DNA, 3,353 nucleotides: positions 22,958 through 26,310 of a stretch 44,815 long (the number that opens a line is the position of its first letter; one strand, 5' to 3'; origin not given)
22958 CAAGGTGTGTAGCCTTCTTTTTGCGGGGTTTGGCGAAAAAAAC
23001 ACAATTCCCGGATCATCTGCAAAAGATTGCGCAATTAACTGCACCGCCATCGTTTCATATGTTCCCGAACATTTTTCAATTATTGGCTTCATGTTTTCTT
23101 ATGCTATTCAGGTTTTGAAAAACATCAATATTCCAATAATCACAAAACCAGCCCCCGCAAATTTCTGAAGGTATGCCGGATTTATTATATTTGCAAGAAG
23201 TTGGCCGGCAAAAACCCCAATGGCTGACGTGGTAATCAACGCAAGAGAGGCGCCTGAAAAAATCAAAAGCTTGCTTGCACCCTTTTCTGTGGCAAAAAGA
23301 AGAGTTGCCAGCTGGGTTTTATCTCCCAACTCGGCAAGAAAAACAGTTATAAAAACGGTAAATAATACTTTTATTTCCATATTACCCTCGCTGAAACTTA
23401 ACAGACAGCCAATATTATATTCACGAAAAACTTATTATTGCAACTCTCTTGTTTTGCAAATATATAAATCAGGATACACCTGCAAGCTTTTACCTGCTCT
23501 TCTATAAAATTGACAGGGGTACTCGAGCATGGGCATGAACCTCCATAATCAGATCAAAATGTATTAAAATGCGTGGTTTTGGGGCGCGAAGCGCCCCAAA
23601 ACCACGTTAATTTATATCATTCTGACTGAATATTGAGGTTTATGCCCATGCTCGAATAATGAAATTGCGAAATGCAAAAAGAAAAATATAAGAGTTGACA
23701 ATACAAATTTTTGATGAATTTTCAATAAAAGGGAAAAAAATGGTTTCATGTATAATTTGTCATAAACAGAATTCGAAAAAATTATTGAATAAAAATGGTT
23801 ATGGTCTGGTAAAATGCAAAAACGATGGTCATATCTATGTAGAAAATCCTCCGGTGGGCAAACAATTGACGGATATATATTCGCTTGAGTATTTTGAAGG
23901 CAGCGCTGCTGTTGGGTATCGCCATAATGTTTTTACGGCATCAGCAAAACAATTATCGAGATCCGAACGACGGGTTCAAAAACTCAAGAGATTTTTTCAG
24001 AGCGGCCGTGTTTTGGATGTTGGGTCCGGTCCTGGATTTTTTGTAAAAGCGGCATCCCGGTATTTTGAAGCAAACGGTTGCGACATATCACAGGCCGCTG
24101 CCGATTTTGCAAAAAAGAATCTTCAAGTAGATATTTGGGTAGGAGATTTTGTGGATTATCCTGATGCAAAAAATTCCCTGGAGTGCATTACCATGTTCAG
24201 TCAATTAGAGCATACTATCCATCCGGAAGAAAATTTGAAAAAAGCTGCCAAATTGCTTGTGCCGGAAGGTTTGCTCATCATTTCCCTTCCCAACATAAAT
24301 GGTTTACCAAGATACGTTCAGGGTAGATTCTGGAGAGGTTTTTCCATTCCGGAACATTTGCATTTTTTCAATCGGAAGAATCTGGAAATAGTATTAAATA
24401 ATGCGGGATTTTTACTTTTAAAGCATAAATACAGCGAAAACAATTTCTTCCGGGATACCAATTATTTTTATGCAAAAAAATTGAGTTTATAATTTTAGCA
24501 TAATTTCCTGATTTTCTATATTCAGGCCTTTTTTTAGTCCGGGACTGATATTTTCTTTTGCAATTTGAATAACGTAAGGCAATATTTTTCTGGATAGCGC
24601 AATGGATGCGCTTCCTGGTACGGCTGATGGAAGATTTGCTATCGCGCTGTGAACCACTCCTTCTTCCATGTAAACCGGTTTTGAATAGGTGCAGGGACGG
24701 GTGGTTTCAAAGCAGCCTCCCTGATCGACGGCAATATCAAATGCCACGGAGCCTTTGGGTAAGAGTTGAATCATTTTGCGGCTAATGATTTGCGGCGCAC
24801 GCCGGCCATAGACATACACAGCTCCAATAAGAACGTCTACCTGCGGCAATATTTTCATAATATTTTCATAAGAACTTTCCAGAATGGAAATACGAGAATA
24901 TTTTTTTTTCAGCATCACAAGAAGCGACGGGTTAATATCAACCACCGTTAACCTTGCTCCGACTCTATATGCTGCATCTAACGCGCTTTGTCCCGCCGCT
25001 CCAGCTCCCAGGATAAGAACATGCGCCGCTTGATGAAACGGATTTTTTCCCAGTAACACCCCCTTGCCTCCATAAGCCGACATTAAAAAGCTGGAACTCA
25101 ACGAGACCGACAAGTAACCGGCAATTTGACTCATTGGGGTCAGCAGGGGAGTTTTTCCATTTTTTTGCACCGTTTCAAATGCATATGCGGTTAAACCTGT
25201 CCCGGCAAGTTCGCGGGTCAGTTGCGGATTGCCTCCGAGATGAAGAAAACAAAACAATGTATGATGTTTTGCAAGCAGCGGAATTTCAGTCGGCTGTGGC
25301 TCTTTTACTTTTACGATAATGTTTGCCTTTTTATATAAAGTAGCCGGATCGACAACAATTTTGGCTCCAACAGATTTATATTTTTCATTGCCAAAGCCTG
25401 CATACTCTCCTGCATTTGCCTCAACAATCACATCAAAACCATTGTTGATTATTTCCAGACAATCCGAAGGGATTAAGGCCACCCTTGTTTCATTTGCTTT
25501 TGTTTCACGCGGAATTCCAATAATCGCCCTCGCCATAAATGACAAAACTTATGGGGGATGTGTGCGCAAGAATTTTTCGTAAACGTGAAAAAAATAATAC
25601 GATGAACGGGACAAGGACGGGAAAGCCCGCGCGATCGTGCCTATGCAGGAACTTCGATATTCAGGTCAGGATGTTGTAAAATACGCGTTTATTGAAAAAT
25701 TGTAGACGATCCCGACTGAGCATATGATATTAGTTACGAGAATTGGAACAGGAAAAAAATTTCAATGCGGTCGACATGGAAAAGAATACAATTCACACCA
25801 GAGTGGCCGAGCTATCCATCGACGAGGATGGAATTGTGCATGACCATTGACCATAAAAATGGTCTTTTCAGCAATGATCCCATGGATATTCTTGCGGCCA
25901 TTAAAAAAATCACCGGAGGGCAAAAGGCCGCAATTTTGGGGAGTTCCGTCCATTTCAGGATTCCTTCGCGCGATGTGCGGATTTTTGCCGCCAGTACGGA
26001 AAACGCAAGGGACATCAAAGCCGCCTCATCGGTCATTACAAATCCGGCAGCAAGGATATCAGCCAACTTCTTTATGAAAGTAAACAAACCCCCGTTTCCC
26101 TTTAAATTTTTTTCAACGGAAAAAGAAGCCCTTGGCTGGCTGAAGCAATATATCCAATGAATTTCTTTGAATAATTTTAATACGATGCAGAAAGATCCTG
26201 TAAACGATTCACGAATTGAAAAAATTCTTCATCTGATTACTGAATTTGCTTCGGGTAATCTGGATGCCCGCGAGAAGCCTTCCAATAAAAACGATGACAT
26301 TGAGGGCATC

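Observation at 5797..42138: Dense family of ~120-135 bp palindromic intergenic repeats (MITE/REP-like), nine copies in 45 kb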

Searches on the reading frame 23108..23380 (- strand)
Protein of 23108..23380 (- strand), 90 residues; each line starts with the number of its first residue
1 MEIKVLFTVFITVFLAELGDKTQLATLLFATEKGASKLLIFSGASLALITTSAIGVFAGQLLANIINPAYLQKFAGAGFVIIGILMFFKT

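Call 18: search_protein_families(library=pfam, proteins=[window:23108-23380:-])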
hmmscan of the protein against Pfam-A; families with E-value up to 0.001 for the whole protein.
window:23108-23380:- (90 aa): 1 family
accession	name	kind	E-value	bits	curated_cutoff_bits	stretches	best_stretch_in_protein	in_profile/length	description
PF01169.24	GDT1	-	1.1e-20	74.2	27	1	8-83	2-75/75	Divalent cation/proton antiporter GDT1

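Call 73: find_encoding_contigs(protein=window:23108-23380:-, flank=6000, max_places=8)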
Protein window:23108-23380:- (90 aa): 2 contigs read that carry it; 2 places shown.
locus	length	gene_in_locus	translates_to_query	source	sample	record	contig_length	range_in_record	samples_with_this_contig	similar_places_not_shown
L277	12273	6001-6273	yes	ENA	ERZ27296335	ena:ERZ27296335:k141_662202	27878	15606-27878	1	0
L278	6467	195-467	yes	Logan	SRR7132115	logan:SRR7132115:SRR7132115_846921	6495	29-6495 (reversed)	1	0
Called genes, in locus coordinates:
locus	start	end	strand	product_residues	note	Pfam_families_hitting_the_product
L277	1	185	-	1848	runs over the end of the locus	PF04513:Baculo_PEP_C (faint), PF01442:Apolipoprotein (faint)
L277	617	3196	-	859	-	PF00989:PAS (weak), PF13188:PAS_8 (weak), PF13426:PAS_9, PF00989:PAS, PF08448:PAS_4 (weak), PF13426:PAS_9, PF00990:GGDEF, PF00563:EAL, +1 more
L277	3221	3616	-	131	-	PF25056:DUF7793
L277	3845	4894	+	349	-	PF05222:AlaDh_PNT_N, PF01262:AlaDh_PNT_C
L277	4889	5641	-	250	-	PF13489:Methyltransf_23, PF13847:Methyltransf_31 (weak), PF08241:Methyltransf_11, PF08242:Methyltransf_12 (weak), PF13649:Methyltransf_25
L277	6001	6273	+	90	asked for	PF01169:GDT1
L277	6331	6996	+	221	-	PF00583:Acetyltransf_1, PF13508:Acetyltransf_7, PF13673:Acetyltransf_10 (weak)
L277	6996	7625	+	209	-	PF14063:DUF4254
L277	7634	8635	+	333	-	PF01075:Glyco_transf_9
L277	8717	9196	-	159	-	-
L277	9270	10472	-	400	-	-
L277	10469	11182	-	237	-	PF04773:FecR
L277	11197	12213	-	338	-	PF00112:Peptidase_C1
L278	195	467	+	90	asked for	PF01169:GDT1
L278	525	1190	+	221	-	PF00583:Acetyltransf_1, PF13508:Acetyltransf_7, PF13673:Acetyltransf_10 (weak)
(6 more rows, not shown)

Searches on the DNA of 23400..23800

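Call 23: search_rna_families(source=window, start=23400, end=23800, threshold=evalue, max_evalue=10)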
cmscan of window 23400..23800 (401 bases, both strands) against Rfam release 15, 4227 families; matches with E-value up to 10: 9.
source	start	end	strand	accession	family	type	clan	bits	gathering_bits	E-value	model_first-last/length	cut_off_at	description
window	23510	23722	+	RF02515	AfaR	Gene; sRNA;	-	22.8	100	0.063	1-234/234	no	AfaR small RNA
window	23559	23707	+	RF02792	sRNA162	Gene; antisense;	-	22.7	78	0.06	1-190/190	no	Archaeal Small RNA 162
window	23544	23634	-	RF04205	MIR2606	Gene; miRNA;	-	22.2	139.7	0.62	1-165/165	no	MIR2606 microRNA precursor family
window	23573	23598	-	RF01785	blv_FSE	Cis-reg; frameshift_element;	-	16.7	34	1.3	1-27/27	no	ribosomal frameshift site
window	23706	23731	+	RF03904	MIR7991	Gene; miRNA;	-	15.9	58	1.8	11-35/47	no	MIR7991 microRNA precursor family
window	23580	23605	+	RF01785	blv_FSE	Cis-reg; frameshift_element;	-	15.4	34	2.8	1-27/27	no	ribosomal frameshift site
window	23558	23693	+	RF00402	SNORA25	Gene; snRNA; snoRNA; HACA-box;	-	15.4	85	4.8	1-128/128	no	Small nucleolar RNA SNORA25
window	23430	23550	-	RF00586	SNORA12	Gene; snRNA; snoRNA; HACA-box;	-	11.7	45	8.1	1-148/148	no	Small nucleolar RNA SNORA12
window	23565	23601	+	RF02456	Diantho_3_UTR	Cis-reg;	-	9.2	100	7.1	165-201/205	no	Dianthovirus RNA2 3'UTR stem loops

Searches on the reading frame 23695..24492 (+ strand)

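Call 18: search_protein_families(library=pfam, proteins=[window:23695-24492:+])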
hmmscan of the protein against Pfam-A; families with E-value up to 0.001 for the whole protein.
window:23695-24492:+ (265 aa): 5 families
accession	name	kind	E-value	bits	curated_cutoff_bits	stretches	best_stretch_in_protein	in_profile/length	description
PF13489.12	Methyltransf_23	-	4.8e-19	69.1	27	1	92-242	11-162/164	Methyltransferase domain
PF13649.12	Methyltransf_25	-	1.4e-11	45.4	27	1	106-192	1-97/97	Methyltransferase domain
PF08241.18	Methyltransf_11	-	1.5e-11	45.2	21.2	1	107-196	1-95/95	Methyltransferase domain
PF13847.12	Methyltransf_31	-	1.2e-07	32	27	1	104-200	5-113/145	Methyltransferase domain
PF08242.18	Methyltransf_12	-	3.2e-07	31.4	30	1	107-194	1-98/98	Methyltransferase domain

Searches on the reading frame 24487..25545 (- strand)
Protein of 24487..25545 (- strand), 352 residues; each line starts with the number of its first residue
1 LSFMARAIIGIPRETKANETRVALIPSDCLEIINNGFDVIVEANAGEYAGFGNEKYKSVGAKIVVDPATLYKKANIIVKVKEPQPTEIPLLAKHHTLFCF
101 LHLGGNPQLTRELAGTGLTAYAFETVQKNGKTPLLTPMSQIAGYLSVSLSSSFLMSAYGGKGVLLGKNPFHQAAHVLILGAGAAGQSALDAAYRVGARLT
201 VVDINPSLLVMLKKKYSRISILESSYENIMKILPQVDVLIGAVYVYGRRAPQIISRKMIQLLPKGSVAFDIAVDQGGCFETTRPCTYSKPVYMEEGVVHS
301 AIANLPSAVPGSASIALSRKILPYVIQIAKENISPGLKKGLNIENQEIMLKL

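Call 18: search_protein_families(library=pfam, proteins=[window:24487-25545:-])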
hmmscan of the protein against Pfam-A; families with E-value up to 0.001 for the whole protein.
window:24487-25545:- (352 aa): 3 families
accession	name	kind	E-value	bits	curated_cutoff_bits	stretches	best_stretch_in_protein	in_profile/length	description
PF01262.27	AlaDh_PNT_C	-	2.3e-53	181.3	23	1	147-349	2-212/214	Alanine dehydrogenase/PNT, C-terminal domain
PF05222.21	AlaDh_PNT_N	-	4.2e-42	144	30.4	1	10-142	1-136/136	Alanine dehydrogenase/PNT, N-terminal domain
PF01488.26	Shikimate_DH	-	2.9e-05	24.6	24.3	1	172-273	11-113/138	Shikimate / quinate 5-dehydrogenase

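Call 19: find_related_loci(query=window:24487-25545:-, collection=genome_contigs, flank=10000)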
Query window:24487-25545:- (352 aa) in genome_contigs; peptide patterns used: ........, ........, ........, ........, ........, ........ (x = any residue, [..] = any of these).
600 stretches matched a pattern (row limit reached: there are more); 598 encode a relative of the query (tblastn E <= 1e-3); the best 80 are kept; 80 distinct loci.
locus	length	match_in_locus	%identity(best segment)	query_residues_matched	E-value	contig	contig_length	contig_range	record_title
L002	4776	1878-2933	41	8-351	3e-86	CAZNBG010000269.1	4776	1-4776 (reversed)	MAG TPA_asm: uncultured Nitrospira sp. isolate binchicken_co185_85 genome assembly, contig: NODE_40277_length_4776_cov_3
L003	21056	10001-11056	41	8-351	4e-84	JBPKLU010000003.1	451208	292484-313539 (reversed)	MAG: Nitrospiraceae bacterium isolate JZ-2_201709_bins_140 JZ-2_201709_bins_140_scaffold_3, whole genome shotgun sequenc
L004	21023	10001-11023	41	9-342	2e-83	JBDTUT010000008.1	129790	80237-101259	MAG: Acidobacteriota bacterium isolate cluster3_bin.50 NODE_177_length_129790_cov_16.336632, whole genome shotgun sequen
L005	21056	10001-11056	40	8-351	2e-83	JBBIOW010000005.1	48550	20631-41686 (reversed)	MAG: Nitrospiraceae bacterium isolate PGS172224_bin_289 NODE_908_length_48550_cov_4.503495, whole genome shotgun sequenc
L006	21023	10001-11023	42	9-352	1e-82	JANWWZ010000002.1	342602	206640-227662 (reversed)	MAG: Bernardetiaceae bacterium isolate SKYG34 NODE_2_length_342602_cov_93.582105, whole genome shotgun sequence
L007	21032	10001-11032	43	9-349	1e-82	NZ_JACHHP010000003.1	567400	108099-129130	Chiayiivirga flava strain DSM 24163 Ga0415248_03, whole genome shotgun sequence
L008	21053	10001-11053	40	9-351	7e-82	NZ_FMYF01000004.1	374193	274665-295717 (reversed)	Raineyella antarctica strain LZ-22, whole genome shotgun sequence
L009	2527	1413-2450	41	4-342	2e-83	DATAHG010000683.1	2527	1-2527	MAG TPA_asm: Thermoanaerobaculia bacterium isolate SMAG_U6849 k141_1714927, whole genome shotgun sequence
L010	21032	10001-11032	45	9-349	8e-81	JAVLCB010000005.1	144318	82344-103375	MAG: Wenzhouxiangella sp. isolate Uz-M2-07 NODE_5_length_144318_cov_12.866946, whole genome shotgun sequence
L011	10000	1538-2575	41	8-345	4e-81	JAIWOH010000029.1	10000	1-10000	MAG: Nitrospira sp. isolate W63 contig-93_19.1, whole genome shotgun sequence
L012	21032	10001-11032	42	9-349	4e-81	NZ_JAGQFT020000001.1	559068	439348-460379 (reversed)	Coralloluteibacterium stylophorae strain LMG 29479 contig_01, whole genome shotgun sequence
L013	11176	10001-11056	40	8-351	6e-81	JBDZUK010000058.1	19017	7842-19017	MAG: Nitrospiraceae bacterium isolate PE_seawater46 NODE_762_length_19017, whole genome shotgun sequence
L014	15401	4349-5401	39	9-351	1e-80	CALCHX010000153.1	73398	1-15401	MAG TPA_asm: uncultured Gemmatimonadetes bacterium isolate SRR3997477_bin.119_CONCOCT_v1.1_MAG genome assembly, contig:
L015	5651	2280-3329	40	8-349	1e-80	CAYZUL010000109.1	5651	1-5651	MAG TPA_asm: uncultured Nitrospirota bacterium isolate SRP090828_co2_53 genome assembly, contig: NODE_5914_length_5651_c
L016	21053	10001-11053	41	9-351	3e-80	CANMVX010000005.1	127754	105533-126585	MAG: Haliscomenobacteraceae bacterium isolate ZE-Jul18-90 genome assembly, contig: ZE-Jul18-C40, whole genome shotgun se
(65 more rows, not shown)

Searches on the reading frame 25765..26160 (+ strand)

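Call 18: search_protein_families(library=pfam, proteins=[window:25765-26160:+])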
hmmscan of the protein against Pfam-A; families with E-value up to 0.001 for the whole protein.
window:25765-26160:+ (131 aa): 1 family
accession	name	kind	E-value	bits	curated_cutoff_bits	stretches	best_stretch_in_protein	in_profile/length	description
PF25056.1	DUF7793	-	6.6e-16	58.8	26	1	37-129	21-112/113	Domain of unknown function (DUF7793)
